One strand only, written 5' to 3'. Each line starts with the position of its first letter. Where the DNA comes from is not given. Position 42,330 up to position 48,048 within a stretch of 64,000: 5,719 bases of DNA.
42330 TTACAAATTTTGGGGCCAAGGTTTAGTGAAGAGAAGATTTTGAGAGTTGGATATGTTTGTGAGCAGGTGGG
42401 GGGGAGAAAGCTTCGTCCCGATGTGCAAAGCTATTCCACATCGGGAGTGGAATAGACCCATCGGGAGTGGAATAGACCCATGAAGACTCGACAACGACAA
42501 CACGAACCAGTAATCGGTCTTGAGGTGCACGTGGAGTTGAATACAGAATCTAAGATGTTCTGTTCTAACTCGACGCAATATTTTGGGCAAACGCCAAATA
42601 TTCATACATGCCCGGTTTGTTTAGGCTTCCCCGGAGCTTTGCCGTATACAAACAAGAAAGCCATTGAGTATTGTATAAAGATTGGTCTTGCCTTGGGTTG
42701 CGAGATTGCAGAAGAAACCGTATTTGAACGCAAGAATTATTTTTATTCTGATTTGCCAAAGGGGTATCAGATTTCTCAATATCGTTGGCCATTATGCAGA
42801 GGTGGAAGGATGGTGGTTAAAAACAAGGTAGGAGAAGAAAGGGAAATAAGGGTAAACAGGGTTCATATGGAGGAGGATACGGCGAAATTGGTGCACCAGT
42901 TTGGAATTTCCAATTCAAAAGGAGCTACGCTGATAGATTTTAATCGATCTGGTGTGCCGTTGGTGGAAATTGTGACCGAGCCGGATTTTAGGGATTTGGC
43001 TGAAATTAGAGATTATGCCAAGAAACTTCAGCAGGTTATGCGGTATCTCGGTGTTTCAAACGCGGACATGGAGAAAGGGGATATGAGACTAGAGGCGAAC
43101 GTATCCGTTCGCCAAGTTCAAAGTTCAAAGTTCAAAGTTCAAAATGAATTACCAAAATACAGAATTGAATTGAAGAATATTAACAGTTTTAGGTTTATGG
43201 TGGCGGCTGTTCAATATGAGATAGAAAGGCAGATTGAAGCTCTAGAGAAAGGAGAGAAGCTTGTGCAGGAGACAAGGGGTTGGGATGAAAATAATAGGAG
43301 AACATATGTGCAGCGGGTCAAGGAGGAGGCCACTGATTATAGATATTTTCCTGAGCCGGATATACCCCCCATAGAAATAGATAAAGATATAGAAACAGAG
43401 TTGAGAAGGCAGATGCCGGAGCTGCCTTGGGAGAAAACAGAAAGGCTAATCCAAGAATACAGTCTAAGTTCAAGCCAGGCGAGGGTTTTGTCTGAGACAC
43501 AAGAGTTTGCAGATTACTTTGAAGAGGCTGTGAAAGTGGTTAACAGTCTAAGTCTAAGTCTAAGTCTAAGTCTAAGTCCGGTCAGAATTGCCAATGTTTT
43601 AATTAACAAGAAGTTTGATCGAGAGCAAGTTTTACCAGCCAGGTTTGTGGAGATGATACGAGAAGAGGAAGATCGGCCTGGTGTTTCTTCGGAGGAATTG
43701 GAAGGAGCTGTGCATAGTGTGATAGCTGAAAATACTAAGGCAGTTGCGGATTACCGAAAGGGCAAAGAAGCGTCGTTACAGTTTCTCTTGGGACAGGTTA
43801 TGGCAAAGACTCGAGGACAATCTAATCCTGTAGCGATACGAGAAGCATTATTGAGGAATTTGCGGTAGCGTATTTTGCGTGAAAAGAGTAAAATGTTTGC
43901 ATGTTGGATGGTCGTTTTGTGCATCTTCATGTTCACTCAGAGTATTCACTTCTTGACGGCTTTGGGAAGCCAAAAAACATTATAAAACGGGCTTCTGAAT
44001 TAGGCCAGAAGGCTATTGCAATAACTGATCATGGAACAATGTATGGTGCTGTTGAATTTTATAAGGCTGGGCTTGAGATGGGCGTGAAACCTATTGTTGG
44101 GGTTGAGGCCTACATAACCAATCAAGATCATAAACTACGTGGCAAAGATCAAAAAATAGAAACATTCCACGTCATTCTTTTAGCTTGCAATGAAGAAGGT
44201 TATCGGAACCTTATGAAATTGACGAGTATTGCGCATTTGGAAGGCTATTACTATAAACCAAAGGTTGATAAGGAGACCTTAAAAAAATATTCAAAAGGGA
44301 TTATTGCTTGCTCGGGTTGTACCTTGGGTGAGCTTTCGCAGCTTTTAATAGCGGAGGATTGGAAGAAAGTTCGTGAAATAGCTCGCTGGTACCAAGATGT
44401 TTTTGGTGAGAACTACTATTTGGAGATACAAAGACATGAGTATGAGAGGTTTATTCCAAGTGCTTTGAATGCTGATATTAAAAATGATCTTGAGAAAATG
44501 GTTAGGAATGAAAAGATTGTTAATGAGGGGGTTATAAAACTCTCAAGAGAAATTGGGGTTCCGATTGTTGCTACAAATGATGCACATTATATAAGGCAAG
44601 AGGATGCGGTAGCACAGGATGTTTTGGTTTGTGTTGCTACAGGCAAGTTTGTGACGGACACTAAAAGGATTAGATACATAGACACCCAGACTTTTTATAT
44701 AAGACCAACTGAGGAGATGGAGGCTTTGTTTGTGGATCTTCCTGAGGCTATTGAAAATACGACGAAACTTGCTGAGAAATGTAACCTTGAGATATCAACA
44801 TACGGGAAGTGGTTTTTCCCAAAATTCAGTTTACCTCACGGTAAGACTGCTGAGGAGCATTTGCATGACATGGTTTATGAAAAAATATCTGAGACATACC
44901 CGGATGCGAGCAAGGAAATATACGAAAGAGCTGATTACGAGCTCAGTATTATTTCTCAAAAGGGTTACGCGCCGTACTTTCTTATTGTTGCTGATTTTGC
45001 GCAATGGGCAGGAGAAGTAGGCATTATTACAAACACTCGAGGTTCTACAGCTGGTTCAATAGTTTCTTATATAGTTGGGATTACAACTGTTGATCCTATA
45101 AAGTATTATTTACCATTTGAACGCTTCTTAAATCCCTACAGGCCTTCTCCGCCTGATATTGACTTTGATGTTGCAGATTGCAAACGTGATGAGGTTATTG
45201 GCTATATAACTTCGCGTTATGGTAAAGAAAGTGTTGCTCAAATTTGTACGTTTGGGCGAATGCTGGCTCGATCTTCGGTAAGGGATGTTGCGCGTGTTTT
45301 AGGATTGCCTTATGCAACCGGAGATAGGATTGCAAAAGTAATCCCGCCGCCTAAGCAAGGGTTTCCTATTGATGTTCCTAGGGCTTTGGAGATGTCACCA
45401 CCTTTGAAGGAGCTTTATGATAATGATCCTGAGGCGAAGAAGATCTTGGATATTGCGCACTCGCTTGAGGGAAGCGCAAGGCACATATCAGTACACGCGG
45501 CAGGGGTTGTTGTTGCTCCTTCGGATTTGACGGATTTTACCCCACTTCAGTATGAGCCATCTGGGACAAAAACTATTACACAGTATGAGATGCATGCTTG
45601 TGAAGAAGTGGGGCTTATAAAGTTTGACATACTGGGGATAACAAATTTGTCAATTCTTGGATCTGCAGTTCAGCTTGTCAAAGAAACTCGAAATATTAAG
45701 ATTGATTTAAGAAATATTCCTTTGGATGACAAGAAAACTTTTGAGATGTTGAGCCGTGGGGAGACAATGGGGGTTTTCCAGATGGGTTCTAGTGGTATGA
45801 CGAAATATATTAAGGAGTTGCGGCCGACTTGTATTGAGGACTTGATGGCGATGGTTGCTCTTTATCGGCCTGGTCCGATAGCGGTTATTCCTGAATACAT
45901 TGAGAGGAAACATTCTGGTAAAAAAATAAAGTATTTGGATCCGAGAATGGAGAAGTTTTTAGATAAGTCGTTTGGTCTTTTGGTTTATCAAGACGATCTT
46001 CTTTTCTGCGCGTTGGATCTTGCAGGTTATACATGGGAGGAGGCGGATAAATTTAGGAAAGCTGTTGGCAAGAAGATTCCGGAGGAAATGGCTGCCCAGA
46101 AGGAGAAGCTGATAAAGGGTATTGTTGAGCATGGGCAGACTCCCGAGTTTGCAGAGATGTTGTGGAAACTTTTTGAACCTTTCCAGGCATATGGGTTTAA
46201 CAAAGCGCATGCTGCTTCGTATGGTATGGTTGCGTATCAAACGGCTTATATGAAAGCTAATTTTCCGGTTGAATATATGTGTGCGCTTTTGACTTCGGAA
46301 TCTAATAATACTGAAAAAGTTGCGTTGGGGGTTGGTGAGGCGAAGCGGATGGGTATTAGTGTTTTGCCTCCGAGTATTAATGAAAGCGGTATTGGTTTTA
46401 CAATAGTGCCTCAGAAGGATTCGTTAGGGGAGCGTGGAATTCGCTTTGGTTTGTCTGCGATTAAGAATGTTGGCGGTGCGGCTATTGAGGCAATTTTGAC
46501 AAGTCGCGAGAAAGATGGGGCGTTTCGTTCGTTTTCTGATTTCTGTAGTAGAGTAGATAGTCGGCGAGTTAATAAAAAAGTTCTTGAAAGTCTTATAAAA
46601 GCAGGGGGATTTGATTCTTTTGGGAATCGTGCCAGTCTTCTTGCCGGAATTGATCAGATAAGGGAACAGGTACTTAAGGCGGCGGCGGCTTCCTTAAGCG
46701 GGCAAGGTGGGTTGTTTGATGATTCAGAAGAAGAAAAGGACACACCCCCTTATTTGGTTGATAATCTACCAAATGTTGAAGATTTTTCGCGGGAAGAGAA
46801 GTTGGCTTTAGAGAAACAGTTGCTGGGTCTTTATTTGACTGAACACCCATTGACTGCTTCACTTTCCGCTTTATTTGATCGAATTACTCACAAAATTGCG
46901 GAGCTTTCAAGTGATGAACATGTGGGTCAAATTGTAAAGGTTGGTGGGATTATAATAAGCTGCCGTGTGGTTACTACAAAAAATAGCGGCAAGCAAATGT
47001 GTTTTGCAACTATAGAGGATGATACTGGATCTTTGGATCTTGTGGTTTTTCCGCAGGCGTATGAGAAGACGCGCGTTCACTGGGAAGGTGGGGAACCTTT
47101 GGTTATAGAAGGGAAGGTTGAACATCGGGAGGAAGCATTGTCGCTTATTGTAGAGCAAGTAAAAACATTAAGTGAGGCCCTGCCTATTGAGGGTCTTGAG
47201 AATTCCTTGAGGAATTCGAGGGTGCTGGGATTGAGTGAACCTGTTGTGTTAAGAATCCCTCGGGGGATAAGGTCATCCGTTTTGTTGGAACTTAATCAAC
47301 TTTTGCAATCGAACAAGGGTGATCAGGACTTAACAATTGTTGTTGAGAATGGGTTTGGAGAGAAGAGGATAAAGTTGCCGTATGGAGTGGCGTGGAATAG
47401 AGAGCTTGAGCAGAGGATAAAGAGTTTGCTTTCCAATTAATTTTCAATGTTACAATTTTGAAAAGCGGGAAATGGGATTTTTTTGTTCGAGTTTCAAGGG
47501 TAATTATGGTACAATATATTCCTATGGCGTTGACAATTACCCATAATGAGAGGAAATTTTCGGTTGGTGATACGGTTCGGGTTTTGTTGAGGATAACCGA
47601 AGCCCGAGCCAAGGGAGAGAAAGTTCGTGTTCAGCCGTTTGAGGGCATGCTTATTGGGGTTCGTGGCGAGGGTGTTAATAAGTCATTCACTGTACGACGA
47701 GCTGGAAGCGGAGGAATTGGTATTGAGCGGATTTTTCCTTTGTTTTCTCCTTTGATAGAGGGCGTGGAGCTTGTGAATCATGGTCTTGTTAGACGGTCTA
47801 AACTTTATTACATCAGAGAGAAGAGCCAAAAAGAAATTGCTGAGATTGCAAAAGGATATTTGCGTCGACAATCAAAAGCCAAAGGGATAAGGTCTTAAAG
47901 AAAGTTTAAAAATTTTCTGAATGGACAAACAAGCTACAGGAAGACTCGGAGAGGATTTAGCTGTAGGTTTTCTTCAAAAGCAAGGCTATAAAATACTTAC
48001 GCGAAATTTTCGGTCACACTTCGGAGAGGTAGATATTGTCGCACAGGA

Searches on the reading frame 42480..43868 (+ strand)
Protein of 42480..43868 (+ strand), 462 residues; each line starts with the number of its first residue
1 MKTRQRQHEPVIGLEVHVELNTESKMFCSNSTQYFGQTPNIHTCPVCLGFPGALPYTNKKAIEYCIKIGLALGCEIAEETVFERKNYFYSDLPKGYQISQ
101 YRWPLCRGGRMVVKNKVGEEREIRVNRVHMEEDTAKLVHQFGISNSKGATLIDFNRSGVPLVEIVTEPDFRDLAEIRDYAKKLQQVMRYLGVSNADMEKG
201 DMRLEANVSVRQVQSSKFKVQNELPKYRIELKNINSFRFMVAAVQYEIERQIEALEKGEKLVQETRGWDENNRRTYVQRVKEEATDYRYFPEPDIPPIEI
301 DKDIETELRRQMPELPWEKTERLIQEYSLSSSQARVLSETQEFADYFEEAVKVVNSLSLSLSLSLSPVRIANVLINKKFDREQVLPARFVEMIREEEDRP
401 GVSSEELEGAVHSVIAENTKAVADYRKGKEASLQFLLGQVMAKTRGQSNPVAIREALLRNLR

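Call 17: search_protein_families(library=pfam, proteins=[window:42480-43868:+], max_evalue=0.001)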
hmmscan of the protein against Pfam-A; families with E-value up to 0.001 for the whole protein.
window:42480-43868:+ (462 aa): 2 families
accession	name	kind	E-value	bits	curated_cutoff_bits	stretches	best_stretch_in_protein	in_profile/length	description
PF02934.20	GatB_N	-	3.8e-112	374.4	23.4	1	11-304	2-275/277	GatB/GatE catalytic domain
PF02637.23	GatB_Yqey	-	3.5e-16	59.9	27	1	401-461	87-148/148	GatB domain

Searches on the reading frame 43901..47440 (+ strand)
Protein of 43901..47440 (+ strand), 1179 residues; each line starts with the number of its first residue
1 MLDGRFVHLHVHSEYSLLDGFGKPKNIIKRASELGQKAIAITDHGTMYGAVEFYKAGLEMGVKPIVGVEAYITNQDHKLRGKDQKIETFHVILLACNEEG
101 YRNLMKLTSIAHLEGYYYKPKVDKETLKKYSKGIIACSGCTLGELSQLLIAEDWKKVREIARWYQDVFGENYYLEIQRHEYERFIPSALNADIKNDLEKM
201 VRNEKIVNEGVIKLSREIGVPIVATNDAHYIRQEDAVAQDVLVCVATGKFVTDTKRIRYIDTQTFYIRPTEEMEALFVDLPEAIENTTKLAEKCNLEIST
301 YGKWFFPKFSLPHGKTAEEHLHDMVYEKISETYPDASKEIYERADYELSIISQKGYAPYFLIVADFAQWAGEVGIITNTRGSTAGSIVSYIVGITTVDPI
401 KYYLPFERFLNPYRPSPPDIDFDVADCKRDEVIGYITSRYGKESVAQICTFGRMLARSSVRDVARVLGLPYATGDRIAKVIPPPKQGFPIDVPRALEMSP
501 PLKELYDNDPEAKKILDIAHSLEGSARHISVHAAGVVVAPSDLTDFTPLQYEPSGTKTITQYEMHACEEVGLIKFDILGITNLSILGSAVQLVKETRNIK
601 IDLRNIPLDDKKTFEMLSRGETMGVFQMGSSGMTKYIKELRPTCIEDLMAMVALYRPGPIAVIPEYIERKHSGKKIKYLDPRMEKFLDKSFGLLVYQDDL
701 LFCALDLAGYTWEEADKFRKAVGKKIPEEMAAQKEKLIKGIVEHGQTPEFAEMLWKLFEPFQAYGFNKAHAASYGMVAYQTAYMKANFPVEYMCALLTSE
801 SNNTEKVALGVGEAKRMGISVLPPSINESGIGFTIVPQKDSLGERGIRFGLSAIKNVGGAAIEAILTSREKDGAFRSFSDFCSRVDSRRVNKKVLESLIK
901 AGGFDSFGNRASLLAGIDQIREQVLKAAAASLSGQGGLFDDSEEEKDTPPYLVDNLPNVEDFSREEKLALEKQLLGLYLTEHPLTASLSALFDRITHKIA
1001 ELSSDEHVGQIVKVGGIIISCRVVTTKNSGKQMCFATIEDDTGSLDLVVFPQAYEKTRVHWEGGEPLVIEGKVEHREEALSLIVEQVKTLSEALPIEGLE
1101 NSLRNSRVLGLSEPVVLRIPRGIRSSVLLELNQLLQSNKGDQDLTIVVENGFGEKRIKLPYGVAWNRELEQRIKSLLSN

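Call 76: search_protein_families(library=pfam, proteins=[window:43901-47440:+], max_evalue=0.001)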
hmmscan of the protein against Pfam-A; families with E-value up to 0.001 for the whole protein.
window:43901-47440:+ (1179 aa): 6 families
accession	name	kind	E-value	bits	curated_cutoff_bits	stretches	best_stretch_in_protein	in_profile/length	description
PF07733.18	DNA_pol3_alpha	-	1e-88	297.8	23.9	1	319-579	1-260/260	Bacterial DNA polymerase III alpha NTPase domain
PF02811.25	PHP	-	4.3e-58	196.7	26.4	1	8-179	1-164/164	PHP domain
PF17657.6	DNA_pol3_finger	-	1.1e-53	181.5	22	1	582-745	1-166/166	Bacterial DNA polymerase III alpha subunit finger domain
PF14579.12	HHH_6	-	3.2e-30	104.6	25.6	1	818-912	1-89/90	Helix-hairpin-helix motif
PF01336.31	tRNA_anti-codon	-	1.4e-12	47.8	27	1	1012-1089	1-74/75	OB-fold nucleic acid binding domain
PF13742.12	tRNA_anti_2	-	0.00046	20.8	27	0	995-1087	6-94/95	OB-fold nucleic acid binding domain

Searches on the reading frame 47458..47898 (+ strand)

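Call 76: search_protein_families(library=pfam, proteins=[window:47458-47898:+], max_evalue=0.001)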
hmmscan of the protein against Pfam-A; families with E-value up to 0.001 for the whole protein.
window:47458-47898:+ (146 aa): 1 family
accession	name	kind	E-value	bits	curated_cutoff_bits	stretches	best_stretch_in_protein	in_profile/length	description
PF01245.26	Ribosomal_L19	-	7.3e-31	106.9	22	1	28-126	12-105/111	Ribosomal protein L19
